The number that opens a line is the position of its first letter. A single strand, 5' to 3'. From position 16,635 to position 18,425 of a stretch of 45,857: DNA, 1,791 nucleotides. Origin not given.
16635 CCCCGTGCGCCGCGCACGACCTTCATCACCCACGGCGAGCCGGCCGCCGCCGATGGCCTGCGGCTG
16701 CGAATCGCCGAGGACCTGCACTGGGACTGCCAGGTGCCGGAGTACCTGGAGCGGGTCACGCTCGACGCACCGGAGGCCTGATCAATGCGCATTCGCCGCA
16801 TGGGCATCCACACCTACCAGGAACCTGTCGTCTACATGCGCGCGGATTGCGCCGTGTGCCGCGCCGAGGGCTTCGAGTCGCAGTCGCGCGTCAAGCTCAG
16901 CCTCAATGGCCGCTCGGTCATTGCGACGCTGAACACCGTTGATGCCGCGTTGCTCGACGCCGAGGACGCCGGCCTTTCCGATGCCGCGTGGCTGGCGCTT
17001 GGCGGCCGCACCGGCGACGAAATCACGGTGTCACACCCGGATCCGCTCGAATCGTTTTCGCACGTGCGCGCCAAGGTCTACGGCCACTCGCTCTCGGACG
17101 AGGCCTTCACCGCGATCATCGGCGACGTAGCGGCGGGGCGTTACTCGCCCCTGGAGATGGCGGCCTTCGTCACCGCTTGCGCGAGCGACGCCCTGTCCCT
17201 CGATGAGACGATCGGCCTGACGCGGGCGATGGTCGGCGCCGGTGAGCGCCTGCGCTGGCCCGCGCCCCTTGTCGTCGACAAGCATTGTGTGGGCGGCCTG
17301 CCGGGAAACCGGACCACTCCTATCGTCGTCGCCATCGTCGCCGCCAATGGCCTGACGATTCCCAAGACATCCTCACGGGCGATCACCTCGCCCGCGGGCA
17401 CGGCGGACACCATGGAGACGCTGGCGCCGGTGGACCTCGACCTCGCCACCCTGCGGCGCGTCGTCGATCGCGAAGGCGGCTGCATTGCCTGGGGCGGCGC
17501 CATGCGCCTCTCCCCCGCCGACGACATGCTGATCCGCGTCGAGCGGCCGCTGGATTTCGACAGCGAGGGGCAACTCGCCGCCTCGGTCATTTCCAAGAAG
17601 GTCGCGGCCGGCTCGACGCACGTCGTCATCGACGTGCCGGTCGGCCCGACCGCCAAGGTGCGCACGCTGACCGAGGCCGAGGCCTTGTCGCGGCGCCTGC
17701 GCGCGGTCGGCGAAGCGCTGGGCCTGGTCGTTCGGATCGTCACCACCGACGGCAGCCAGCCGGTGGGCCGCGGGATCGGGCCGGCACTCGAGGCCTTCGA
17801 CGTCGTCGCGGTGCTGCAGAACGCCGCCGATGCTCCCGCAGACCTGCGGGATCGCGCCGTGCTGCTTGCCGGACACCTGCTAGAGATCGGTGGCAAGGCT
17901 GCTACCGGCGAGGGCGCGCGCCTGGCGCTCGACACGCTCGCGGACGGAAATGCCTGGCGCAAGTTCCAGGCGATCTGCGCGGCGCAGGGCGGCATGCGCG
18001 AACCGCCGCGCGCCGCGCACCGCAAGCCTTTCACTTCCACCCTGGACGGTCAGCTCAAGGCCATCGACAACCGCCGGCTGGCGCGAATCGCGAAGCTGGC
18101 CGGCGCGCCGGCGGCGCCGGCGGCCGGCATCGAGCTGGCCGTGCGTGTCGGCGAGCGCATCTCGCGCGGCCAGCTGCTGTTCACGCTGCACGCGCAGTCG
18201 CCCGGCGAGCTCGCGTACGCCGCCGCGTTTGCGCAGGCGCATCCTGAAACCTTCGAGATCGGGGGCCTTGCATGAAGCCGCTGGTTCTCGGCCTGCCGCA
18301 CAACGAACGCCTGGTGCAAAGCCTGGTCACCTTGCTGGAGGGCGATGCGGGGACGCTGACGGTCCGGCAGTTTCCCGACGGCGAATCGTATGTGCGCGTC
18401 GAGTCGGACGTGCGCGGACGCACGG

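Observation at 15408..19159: Beta-CASP nuclease + AMP-phosphorylase-like enzyme + Prs-like kinase: a tightly coupled, uncharacterised ribose-salvage triad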

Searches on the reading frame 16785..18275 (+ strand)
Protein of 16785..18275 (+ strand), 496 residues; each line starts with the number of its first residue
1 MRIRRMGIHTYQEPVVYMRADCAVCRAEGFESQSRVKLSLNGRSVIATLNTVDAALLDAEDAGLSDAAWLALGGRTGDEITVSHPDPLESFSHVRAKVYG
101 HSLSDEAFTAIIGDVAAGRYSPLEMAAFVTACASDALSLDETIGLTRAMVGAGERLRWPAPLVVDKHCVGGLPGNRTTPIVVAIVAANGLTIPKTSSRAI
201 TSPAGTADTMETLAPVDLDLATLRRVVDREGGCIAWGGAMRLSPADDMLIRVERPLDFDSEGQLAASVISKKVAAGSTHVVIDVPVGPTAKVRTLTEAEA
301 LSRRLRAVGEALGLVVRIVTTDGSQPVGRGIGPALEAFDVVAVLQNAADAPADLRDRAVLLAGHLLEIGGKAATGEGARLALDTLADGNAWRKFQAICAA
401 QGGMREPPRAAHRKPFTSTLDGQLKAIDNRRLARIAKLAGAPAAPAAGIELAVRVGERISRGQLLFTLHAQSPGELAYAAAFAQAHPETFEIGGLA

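Call 3: search_protein_families(library=pfam, proteins=[window:16785-18275:+])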
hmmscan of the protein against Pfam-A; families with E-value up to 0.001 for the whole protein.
window:16785-18275:+ (496 aa): 3 families
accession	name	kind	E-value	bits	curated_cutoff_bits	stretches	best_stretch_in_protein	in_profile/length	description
PF00591.27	Glycos_transf_3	-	7.6e-13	49.1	27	1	163-390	4-252/253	Glycosyl transferase family, a/b domain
PF02885.22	Glycos_trans_3N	-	7.2e-11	42.1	26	1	95-151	5-61/63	Glycosyl transferase family, helical bundle domain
PF07831.19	PYNP_C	-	1.6e-08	34.5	27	1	424-481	2-66/75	Pyrimidine nucleoside phosphorylase C-terminal domain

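Call 4: search_protein_families(library=ncbifam, proteins=[window:16785-18275:+])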
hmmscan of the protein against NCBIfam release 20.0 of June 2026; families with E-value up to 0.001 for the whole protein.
window:16785-18275:+ (496 aa): 9 families
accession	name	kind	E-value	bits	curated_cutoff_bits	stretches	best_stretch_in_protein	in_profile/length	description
NF003338.0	PRK04350.1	subfamily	2.5e-204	679.3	434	1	2-491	4-494/502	thymidine phosphorylase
TIGR02645.1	ARCH_P_rylase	hypoth_equivalog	1.6e-178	594.2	434.6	1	2-487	2-487/493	putative thymidine phosphorylase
TIGR03327.1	AMP_phos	equivalog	2e-139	465.4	535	1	3-486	4-487/500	AMP phosphorylase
NF004490.0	PRK05820.1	equivalog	7e-57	193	269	1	94-484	9-417/439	thymidine phosphorylase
TIGR02644.1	Y_phosphoryl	subfamily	8.1e-56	189.6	409.05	1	94-481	5-408/417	pyrimidine-nucleoside phosphorylase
NF004747.0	PRK06078.1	equivalog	2.6e-42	144.9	559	1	96-471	9-400/434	pyrimidine-nucleoside phosphorylase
TIGR02643.1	T_phosphoryl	equivalog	1.6e-40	139.4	570.7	1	94-481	7-414/437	thymidine phosphorylase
TIGR01245.1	trpD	equivalog_domain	3.1e-12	46.4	199.05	1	100-229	7-140/330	anthranilate phosphoribosyltransferase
NF011201.0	PRK14607.1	equivalog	6.2e-11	41.7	670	1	93-226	198-334/534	bifunctional anthranilate synthase component II/anthranilate phosphoribosyltransferase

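Call 16: find_homologous_proteins(query=window:16785-18272:+, max_evalue=1e-10)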
Query window:16785-18272:+ (496 aa): 8000 proteins with E <= 1e-10 among 8000 candidates; the best 120 are listed.
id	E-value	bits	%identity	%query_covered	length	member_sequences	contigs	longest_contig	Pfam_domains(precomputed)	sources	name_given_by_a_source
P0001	0.0e+0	1071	100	100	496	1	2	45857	PF07831.20,PF00591.28,PF02885.23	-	-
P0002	1.6e-241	820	76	96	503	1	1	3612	PF07831.20,PF00591.28,PF02885.23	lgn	-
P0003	3.2e-233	793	73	99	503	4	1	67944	PF07831.20,PF00591.28,PF02885.23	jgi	jgi:thymidine phosphorylase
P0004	2.1e-232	790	73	99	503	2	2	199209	PF07831.20,PF00591.28,PF02885.23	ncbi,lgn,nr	ncbi:MAG: thymidine phosphorylase family protein [Nevskiaceae bacterium]|nr:MAG: thymidine phosphory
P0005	9.8e-232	788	72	99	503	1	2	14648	PF07831.20,PF00591.28,PF02885.23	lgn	-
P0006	1.1e-231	788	74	98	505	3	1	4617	PF07831.20,PF00591.28,PF02885.23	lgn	-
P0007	2.4e-229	780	74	98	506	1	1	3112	PF07831.20,PF00591.28,PF02885.23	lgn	-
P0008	4.3e-225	766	71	99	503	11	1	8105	PF07831.20,PF00591.28,PF02885.23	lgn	-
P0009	5.9e-225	766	74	98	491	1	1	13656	PF07831.20,PF00591.28,PF02885.23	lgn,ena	-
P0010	2.0e-218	744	72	99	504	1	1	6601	PF07831.20,PF00591.28,PF02885.23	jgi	jgi:thymidine phosphorylase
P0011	3.7e-215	733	68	100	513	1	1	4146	PF07831.20,PF00591.28,PF02885.23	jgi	-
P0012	2.3e-214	731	68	99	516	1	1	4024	PF07831.20,PF00591.28,PF02885.23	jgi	jgi:putative thymidine phosphorylase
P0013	2.3e-213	727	70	97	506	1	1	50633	PF07831.20,PF00591.28,PF02885.23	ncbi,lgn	ncbi:MAG: thymidine phosphorylase family protein [Pseudomonadota bacterium]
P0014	1.9e-210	718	69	97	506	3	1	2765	PF07831.20,PF00591.28,PF02885.23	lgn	-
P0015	4.9e-210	716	68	100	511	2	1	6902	PF07831.20,PF00591.28,PF02885.23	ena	-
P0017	2.1e-209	714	68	99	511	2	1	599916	PF07831.20,PF00591.28,PF02885.23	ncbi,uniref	ncbi:thymidine phosphorylase family protein [Solimonas aquatica]|uniref:thymidine phosphorylase fami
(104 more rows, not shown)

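Call 18: find_related_loci(query=A1, collection=genome_contigs, flank=10000)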
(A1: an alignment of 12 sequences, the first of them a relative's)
Query A1 (496 aa) in genome_contigs; peptide patterns used: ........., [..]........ (x = any residue, [..] = any of these).
600 stretches matched a pattern (row limit reached: there are more); 598 encode a relative of the query (tblastn E <= 1e-3); the best 80 are kept; 80 distinct loci.
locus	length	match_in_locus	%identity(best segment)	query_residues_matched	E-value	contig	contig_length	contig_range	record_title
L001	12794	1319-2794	65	1-492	0e+0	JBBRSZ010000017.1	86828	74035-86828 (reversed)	MAG: Burkholderiales bacterium isolate La2_metabat2.163 La2_metabat2.163_K_831862L86828_cov_28.6906, whole genome shotgu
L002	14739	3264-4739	65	1-492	0e+0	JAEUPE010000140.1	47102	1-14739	MAG: Rubrivivax sp. isolate new MAG-217 k141_1434917, whole genome shotgun sequence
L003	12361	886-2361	63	1-492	0e+0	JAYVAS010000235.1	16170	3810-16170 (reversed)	MAG: Pseudomonadota bacterium isolate GL26_UP_concoct_141 GL26_UP_concoct_141_234, whole genome shotgun sequence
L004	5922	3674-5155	62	1-493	0e+0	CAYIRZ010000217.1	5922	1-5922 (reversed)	MAG TPA_asm: uncultured Streptomycetaceae bacterium isolate ERP119705_co25_656 genome assembly, contig: NODE_16444_lengt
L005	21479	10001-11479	67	1-492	0e+0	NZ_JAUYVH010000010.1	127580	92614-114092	Keguizhuia sedimenti strain R-40 TFR2n_scaffold10, whole genome shotgun sequence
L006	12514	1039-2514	65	1-492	0e+0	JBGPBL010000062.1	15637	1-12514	MAG: Sulfurifustaceae bacterium isolate OBJ_0618_130150_106 k141_7422249_length_15637_cov_9.0000, whole genome shotgun s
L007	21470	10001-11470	63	3-492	0e+0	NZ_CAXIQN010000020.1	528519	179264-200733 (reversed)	MAG: Duganella fentianensis isolate cycles.exp.s117 k99_4199, whole genome shotgun sequence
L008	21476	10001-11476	61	1-492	0e+0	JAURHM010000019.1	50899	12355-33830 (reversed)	MAG: Burkholderiales bacterium isolate SFB_649D_50_9 k141_1417881_length_50899_cov_12.4653, whole genome shotgun sequenc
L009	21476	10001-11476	65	1-492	0e+0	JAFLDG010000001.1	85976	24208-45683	MAG: Burkholderiales bacterium isolate UWPOB_RUBRI1 gnl_X_BKIIFPDH_1, whole genome shotgun sequence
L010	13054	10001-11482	63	1-493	0e+0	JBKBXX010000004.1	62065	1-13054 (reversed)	MAG: Burkholderiales bacterium isolate 21H_026.bin.9 NODE_608_length_62065_cov_3.586304, whole genome shotgun sequence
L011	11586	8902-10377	58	1-492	0e+0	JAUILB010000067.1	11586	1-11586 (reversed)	MAG: Alphaproteobacteria bacterium isolate Co_bin.385 NODE_30930_length_11586_cov_1.034994, whole genome shotgun sequenc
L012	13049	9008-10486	62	1-493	0e+0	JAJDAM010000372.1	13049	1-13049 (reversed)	MAG: Deltaproteobacteria bacterium isolate OFTM229 OFTM229_371, whole genome shotgun sequence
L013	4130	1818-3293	63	1-492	0e+0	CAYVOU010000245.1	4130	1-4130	MAG TPA_asm: uncultured Gammaproteobacteria bacterium isolate binchicken_co224_255 genome assembly, contig: NODE_27904_l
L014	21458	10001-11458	64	1-486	0e+0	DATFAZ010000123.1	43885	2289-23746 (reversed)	MAG TPA_asm: Noviherbaspirillum sp. isolate SMAG_U8515 k141_233122, whole genome shotgun sequence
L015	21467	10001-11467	63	1-492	0e+0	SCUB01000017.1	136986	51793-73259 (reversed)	MAG: Xanthobacteraceae bacterium isolate FW602_bin.18 FW602_bin.18-81485, whole genome shotgun sequence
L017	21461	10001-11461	63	1-487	0e+0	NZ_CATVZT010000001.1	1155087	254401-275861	Ralstonia holmesii strain LMG 32967 isolate LMG 32967 1, whole genome shotgun sequence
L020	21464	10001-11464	64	5-492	0e+0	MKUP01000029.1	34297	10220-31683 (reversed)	MAG: Burkholderiales bacterium 67-32 SCNpilot_cont_300_bf_scaffold_610, whole genome shotgun sequence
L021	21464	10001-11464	64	5-492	0e+0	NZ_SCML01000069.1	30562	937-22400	Hydrogenophaga sp. 2FB NODE_69_length_30562_cov_12.017441, whole genome shotgun sequence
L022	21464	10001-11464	64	5-492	0e+0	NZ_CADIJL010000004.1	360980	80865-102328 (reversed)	Achromobacter ruhlandii strain LMG 1866 isolate LMG 1866, whole genome shotgun sequence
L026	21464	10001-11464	64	5-492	0e+0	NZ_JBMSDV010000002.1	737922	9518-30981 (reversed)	Variovorax sp. VNK109 contig2, whole genome shotgun sequence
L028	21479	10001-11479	59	1-492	0e+0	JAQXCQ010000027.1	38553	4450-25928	MAG: Maricaulis sp. isolate cluster4_bin.48 k119_120138, whole genome shotgun sequence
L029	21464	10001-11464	64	5-492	0e+0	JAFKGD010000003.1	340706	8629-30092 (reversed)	MAG: Burkholderiales bacterium isolate SCN18_30_10_14_R3_P_68_190 SCN18_30_10_14_R3_P_scaffold_33, whole genome shotgun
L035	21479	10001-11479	62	1-492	0e+0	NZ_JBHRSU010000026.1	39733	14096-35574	Altererythrobacter lauratis strain KCTC 52606 soapdenovo_K_127_26, whole genome shotgun sequence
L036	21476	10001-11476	59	1-492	0e+0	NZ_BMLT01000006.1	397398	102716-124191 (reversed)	Marinobacterium nitratireducens strain CGMCC 1.7286 sequence06, whole genome shotgun sequence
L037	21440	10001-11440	61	5-484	0e+0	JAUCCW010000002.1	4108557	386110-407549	MAG: Thauera sp. isolate R32x_68d_np_Bin2.3 contig_33, whole genome shotgun sequence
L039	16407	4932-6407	59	1-492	0e+0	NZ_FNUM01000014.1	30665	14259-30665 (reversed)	Alcanivorax sp. DSM 26293, whole genome shotgun sequence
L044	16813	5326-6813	62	1-496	0e+0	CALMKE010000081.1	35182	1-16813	MAG TPA_asm: uncultured Gemmatimonadetes bacterium isolate SRR6670122_bin.51_CONCOCT_v1.1_MAG genome assembly, contig: E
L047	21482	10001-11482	59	1-494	0e+0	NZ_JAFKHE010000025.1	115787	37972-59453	MAG: Devosia sp. isolate SCN18_30_10_14_R3_P_66_71 SCN18_30_10_14_R3_P_scaffold_193, whole genome shotgun sequence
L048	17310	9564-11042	62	1-493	0e+0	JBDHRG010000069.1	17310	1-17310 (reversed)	MAG: Candidatus Competibacteraceae bacterium isolate AS-MESO-3CA.146 NODE_14153_length_17310_cov_5.707248, whole genome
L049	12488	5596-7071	60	1-492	0e+0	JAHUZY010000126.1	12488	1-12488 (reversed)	MAG: Phenylobacterium sp. isolate Con.Enr.2019-4 k141_4209, whole genome shotgun sequence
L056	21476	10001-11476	63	1-492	0e+0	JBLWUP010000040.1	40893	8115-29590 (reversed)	MAG: Kiloniellaceae bacterium isolate EA10-05 A10maxbin.018RE.5K@40, whole genome shotgun sequence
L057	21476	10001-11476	59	1-492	0e+0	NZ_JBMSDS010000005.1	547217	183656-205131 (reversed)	Phenylobacterium sp. VNQ135 contig5, whole genome shotgun sequence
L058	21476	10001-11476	58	1-492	0e+0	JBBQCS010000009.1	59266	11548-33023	MAG: Alphaproteobacteria bacterium isolate Co_metawrap_1221 Cmw_1221_k141_1571709_length_59266_cov_26.0084, whole genome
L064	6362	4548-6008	59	1-487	0e+0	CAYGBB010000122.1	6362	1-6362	MAG TPA_asm: uncultured Moraxellaceae bacterium isolate ERP113451_co1_159 genome assembly, contig: NODE_16442_length_636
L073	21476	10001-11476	55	1-492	0e+0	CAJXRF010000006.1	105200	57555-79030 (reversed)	MAG TPA_asm: uncultured Bermanella sp. isolate SRR3933281_bin.2_MetaBAT_v2.12.1_MAG genome assembly, contig: NODE_19_len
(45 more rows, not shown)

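Call 21: search_protein_families(library=pfam, proteins=[L049:9324-11789:-, L010:6524-7186:+, L073:12481-14886:+, L006:9354-10010:+, L056:18009-19595:+, L029:5140-6510:+, L020:15999-17054:+, L048:240-701:+, L057:2245-2679:-, L026:14349-15971:+])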
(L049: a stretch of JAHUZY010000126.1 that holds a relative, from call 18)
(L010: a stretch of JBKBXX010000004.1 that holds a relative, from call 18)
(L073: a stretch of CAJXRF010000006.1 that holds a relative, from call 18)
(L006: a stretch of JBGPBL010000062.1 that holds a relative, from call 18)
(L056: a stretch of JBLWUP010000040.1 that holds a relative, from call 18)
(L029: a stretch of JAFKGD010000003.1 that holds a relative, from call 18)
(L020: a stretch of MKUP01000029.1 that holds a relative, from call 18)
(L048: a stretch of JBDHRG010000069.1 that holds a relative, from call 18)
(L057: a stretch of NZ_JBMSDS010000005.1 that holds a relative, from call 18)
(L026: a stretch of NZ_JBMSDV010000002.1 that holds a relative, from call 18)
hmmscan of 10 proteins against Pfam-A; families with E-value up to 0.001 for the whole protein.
L049:9324-11789:- (821 aa): 6 families
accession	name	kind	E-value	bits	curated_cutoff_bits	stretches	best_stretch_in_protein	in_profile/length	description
PF00122.25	E1-E2_ATPase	-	5.3e-56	189.4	28.1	1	306-486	2-179/181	E1-E2 ATPase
PF00702.32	Hydrolase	-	2.3e-37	129.7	26.4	1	504-720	1-190/191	haloacid dehalogenase-like hydrolase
PF19335.5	HMBD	-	1e-13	51.4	23.6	1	122-148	2-28/28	Heavy metal binding domain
PF04945.19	YHS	-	1.4e-13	51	30.3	1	62-107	1-45/47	YHS domain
PF08282.18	Hydrolase_3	-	8.4e-06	26.1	20.9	1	693-751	195-253/255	haloacid dehalogenase-like hydrolase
PF12710.13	HAD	-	0.00015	22.6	27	1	641-717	84-188/189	haloacid dehalogenase-like hydrolase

L010:6524-7186:+ (220 aa): 2 families
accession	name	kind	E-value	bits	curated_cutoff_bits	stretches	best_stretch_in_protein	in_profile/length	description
PF04140.19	ICMT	-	5e-08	33.7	24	1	113-183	15-86/95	Isoprenylcysteine carboxyl methyltransferase (ICMT) family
PF04191.18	PEMT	-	5.6e-07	30.4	25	1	128-186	37-96/105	Phospholipid methyltransferase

L073:12481-14886:+ (801 aa): 2 families
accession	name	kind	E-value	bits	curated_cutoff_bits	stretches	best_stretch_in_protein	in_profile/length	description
PF03894.20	XFP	-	6.4e-42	143.7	22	1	431-599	5-177/177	D-xylulose 5-phosphate/D-fructose 6-phosphate phosphoketolase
PF09364.15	XFP_N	-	2e-08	33.9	23.7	1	57-292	8-236/364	XFP N-terminal domain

L006:9354-10010:+ (218 aa): 1 family
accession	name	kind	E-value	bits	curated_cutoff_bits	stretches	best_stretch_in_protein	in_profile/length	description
PF20334.3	DUF6629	-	4.6e-27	95.5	27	1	1-204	1-199/209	Family of unknown function (DUF6629)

L056:18009-19595:+ (528 aa): 4 families
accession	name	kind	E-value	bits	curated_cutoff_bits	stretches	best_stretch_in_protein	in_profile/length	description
PF07732.21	Cu-oxidase_3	-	1.9e-47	160.6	21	2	85-187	14-117/119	Multicopper oxidase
PF07731.20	Cu-oxidase_2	-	4.4e-32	111.1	20.4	1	425-523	27-135/137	Multicopper oxidase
PF00394.28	Cu-oxidase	-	3.8e-16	60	21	1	196-305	3-122/157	Multicopper oxidase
PF00127.26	Copper-bind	-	0.00085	20.1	21.2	0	476-522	57-99/99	Copper binding proteins, plastocyanin/azurin family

L029:5140-6510:+ (456 aa): 3 families
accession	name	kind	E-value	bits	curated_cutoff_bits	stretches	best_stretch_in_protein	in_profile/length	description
PF07690.21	MFS_1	-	9.4e-30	104.1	33.4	2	44-306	1-254/347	Major Facilitator Superfamily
PF00083.30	Sugar_tr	-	9.2e-08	31.8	22.3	1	80-209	46-167/452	Sugar (and other) transporter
PF12832.13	MFS_1_like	-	2.1e-06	27.5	25.2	1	43-411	3-368/373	MFS_1 like family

L020:15999-17054:+ (351 aa): 4 families
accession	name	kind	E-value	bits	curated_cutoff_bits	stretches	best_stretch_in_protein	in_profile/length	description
PF02800.25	Gp_dh_C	-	8.3e-09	35.6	24.4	1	191-290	52-147/158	Glyceraldehyde 3-phosphate dehydrogenase, C-terminal domain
PF01113.26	DapB_N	-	7e-07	29.8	25.6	1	4-108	1-95/124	Dihydrodipicolinate reductase, N-terminus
PF00044.30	Gp_dh_N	-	4.4e-05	24.2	31.7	0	4-39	1-36/101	Glyceraldehyde 3-phosphate dehydrogenase, NAD binding domain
PF03447.22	NAD_binding_3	-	0.00073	20.7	24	1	10-94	1-72/116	Homoserine dehydrogenase, NAD binding domain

L048:240-701:+ (153 aa): 2 families
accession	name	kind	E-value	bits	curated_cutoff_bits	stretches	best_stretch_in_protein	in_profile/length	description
PF00011.27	HSP20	-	1.6e-28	99.3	20.8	1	51-153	1-102/102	Hsp20/alpha crystallin family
PF17886.7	ArsA_HSP20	-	2.6e-06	27.3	22.5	1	57-136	2-62/63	HSP20-like domain found in ArsA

L057:2245-2679:- (144 aa): 3 families
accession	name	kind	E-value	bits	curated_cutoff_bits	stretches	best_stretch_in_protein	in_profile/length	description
PF09278.17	MerR-DNA-bind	-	1.1e-23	84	25.4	1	45-108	2-65/65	MerR, DNA binding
PF13411.12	MerR_1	-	2.2e-19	69.7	21.6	1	1-68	1-67/69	MerR HTH family regulatory protein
PF00376.29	MerR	-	9e-16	57.9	28.2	1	2-39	1-38/38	MerR family regulatory protein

L026:14349-15971:+ (540 aa): 1 family
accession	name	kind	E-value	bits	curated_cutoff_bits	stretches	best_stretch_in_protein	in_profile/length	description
PF03109.22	ABC1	-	2.4e-62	210.7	22.9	1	94-331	2-241/244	ABC1 atypical kinase-like domain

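Call 23: search_solved_structures(query=window:16785-18272:+, show_alignments=1)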
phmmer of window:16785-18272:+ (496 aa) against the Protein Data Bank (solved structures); distinct sequences matched with E-value up to 0.001: 15.
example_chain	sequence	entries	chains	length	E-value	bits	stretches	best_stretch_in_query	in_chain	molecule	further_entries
4ga5_B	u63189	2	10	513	1e-96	327.9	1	76-484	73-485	Putative thymidine phosphorylase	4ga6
4ga4_A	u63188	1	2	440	3.5e-96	326.1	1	89-485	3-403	Putative thymidine phosphorylase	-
3h5q_A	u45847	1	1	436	1.9e-38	135.7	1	94-471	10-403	Pyrimidine-nucleoside phosphorylase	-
1brw_A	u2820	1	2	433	4.3e-37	131.3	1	97-476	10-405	PROTEIN (PYRIMIDINE NUCLEOSIDE PHOSPHORYLASE)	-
7m7k_B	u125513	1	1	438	1.4e-35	126.3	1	96-472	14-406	Pyrimidine-nucleoside phosphorylase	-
1uou_A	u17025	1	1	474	2.1e-35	125.7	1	83-474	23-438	THYMIDINE PHOSPHORYLASE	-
2wk5_A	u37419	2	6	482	5.7e-35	124.3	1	83-474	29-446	THYMIDINE PHOSPHORYLASE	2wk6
2j0f_A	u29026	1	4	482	7.9e-35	123.8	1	83-474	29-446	THYMIDINE PHOSPHORYLASE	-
5oln_A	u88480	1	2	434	6.6e-32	114.2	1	99-471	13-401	Pyrimidine-nucleoside phosphorylase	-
5ep8_A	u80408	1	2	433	1.2e-31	113.4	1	99-471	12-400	Pyrimidine-nucleoside phosphorylase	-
2dsj_A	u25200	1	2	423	1.8e-30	109.4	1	121-473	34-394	Pyrimidine-nucleoside (Thymidine) phosphorylase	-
1azy_A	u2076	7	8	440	1.6e-23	86.5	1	94-434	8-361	THYMIDINE PHOSPHORYLASE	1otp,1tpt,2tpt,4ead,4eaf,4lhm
5ey3_A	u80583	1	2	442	1.1e-22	83.7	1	94-473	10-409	Thymidine phosphorylase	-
4x46_A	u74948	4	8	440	1.2e-22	83.7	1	94-473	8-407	Thymidine phosphorylase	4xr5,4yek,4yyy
9ucw_A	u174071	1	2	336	6.4e-05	25.2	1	102-221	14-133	Anthranilate phosphoribosyltransferase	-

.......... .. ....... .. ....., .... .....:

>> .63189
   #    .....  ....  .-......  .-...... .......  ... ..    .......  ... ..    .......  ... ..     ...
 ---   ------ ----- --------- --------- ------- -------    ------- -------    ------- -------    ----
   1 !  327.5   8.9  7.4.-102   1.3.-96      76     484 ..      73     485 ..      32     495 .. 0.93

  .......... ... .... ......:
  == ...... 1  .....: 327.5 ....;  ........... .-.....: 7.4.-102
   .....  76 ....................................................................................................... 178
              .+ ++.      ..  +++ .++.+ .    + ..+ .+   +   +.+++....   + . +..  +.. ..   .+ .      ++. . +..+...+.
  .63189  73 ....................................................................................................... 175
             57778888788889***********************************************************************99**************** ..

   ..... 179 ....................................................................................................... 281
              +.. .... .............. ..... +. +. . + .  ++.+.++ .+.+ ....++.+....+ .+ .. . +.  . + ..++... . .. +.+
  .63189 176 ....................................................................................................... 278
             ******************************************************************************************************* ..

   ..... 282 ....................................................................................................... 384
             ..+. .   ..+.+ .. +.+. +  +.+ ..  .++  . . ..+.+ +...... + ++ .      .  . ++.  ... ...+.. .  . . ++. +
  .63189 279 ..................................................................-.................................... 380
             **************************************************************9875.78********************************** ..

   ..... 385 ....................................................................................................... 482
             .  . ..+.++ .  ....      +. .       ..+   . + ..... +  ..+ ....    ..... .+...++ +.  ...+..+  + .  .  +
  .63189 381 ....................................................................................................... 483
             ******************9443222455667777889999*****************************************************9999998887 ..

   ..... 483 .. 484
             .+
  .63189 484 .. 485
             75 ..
